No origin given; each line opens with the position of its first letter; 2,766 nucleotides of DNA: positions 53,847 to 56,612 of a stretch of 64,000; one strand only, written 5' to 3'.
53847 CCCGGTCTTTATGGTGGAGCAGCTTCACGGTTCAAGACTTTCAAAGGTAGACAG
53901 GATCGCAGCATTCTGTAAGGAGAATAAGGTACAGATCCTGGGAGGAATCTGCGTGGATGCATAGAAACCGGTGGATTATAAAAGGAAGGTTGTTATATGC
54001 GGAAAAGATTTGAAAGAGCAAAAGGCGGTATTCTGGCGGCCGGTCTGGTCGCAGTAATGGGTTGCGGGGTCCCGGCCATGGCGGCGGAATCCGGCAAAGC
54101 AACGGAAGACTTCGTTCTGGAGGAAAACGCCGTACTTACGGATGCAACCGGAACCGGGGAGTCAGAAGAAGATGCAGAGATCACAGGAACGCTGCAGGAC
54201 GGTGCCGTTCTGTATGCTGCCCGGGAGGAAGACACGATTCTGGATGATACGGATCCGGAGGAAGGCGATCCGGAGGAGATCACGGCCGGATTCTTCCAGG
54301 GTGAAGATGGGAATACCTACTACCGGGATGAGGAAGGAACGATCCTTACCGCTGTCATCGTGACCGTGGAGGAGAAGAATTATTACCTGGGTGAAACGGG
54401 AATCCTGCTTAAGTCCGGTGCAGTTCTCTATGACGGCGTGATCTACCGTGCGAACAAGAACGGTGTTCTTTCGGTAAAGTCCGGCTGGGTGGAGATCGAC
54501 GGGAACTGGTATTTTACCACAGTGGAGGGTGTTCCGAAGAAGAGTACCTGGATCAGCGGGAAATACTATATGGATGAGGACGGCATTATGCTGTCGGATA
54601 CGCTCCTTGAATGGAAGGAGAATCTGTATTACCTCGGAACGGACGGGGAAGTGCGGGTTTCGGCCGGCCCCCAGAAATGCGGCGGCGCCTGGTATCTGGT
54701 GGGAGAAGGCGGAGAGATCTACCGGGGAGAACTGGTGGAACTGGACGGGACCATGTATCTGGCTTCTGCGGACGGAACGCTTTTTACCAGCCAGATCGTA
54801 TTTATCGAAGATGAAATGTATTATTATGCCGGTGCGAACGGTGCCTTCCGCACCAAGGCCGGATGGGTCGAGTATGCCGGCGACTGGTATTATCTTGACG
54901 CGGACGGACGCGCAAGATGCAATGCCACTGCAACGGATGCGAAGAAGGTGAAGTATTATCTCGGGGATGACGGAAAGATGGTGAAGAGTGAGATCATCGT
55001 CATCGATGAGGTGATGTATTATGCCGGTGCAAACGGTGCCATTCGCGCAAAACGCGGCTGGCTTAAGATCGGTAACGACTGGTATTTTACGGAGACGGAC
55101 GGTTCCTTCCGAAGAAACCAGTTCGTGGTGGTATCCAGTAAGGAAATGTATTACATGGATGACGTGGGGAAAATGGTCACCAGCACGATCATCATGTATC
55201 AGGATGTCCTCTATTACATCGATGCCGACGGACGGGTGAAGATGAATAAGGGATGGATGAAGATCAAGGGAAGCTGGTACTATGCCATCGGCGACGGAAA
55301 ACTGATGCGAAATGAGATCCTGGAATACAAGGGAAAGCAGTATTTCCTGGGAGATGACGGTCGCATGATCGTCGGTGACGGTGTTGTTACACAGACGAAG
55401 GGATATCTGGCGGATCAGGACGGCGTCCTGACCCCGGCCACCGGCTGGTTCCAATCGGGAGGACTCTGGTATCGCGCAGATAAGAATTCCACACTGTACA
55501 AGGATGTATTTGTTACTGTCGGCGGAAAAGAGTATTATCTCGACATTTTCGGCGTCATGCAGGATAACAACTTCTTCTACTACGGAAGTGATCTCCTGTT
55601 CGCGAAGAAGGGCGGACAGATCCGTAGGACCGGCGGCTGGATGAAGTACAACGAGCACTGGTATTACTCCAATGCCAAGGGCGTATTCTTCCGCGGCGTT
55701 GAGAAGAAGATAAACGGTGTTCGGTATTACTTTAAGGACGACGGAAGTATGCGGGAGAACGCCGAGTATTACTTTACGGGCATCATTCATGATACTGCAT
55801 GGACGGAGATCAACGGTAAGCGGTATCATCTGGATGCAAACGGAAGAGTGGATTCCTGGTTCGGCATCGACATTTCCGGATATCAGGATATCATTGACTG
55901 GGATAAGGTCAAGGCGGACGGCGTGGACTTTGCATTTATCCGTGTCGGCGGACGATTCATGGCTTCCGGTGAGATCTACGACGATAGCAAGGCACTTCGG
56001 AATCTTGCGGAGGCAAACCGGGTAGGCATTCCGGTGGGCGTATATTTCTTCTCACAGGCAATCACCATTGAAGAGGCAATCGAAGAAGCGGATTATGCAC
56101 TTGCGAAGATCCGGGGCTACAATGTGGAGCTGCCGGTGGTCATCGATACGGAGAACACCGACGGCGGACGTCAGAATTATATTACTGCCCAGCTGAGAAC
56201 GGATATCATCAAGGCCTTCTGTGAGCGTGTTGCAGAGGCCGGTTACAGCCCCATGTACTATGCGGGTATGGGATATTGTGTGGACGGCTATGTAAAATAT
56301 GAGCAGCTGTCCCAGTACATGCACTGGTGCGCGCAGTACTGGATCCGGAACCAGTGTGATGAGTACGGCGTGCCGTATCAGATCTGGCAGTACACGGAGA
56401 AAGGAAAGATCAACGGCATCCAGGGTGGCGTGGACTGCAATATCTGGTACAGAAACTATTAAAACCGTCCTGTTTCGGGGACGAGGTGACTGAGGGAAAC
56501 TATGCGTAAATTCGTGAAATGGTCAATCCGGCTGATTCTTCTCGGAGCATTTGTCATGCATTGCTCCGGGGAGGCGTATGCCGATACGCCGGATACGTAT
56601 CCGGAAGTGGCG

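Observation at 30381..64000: Glycopolymer island interleaving two biosynthesis modules with five CW_binding_1 surface proteins: a candidate linked polymer-plus-binders system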

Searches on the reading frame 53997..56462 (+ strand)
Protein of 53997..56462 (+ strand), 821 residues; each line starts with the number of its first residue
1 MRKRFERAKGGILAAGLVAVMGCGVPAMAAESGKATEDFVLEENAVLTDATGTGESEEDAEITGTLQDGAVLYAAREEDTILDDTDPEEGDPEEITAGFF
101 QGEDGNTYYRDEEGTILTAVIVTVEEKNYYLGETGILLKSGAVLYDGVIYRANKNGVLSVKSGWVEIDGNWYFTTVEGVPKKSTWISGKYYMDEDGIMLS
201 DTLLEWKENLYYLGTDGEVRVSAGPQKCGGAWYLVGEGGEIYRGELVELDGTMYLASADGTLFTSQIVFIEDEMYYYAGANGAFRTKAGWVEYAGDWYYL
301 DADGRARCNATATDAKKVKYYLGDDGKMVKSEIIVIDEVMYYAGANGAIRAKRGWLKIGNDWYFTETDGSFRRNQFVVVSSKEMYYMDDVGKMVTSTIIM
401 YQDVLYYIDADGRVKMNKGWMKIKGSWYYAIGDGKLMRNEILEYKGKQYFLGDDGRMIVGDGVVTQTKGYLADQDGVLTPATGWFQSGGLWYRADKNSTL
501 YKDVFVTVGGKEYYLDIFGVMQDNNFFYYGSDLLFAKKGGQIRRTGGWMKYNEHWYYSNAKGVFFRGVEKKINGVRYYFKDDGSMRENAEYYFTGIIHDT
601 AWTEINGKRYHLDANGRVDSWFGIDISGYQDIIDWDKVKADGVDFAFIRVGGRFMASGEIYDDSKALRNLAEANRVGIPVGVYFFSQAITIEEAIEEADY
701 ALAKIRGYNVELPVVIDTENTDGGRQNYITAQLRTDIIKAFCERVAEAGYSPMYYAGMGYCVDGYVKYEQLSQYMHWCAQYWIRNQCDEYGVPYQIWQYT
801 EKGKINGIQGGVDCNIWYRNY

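Call 6: search_protein_families(library=pfam, proteins=[window:53997-56462:+], max_evalue=0.001)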
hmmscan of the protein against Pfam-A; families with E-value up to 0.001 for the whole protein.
window:53997-56462:+ (821 aa): 4 families
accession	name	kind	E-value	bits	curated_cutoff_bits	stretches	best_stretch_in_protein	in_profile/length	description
PF01183.26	Glyco_hydro_25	-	2.9e-30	106.4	27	1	624-808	1-180/180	Glycosyl hydrolases family 25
PF19127.6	Choline_bind_3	-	1.2e-23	83.2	27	1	289-331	3-45/47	Choline-binding repeat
PF01473.26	Choline_bind_1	-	1.6e-23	82.2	20.5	1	289-305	2-18/19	Putative cell wall binding repeat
PF19085.6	Choline_bind_2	-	8.1e-14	52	27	2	181-217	3-36/38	Choline-binding repeat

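Call 15: find_encoding_contigs(protein=window:53997-56462:+, flank=10000, max_places=6)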
Protein window:53997-56462:+ (821 aa): no gene with exactly this product is on record in the collection.

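Call 84: search_protein_families(library=ncbifam, proteins=[window:53997-56462:+], max_evalue=0.00001)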
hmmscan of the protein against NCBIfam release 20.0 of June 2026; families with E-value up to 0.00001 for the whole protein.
window:53997-56462:+ (821 aa): 4 families
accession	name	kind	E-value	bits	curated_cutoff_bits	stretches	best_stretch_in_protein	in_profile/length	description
NF033930.1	pneumo_PspA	exception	2.5e-55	188.4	850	4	226-397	485-645/659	pneumococcal surface protein A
NF033838.0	PspC_subgroup_1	exception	4.6e-50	171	700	4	227-398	510-670/684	pneumococcal surface protein PspC, choline-binding form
NF033840.1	PspC_relate_1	equivalog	4.1e-39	134.3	850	3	271-399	834-954/967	PspC-related protein choline-binding protein 1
TIGR04035.1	glucan_65_rpt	repeat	6.2e-22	77.6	147.7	0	297-349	1-52/64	glucan-binding repeat-containing protein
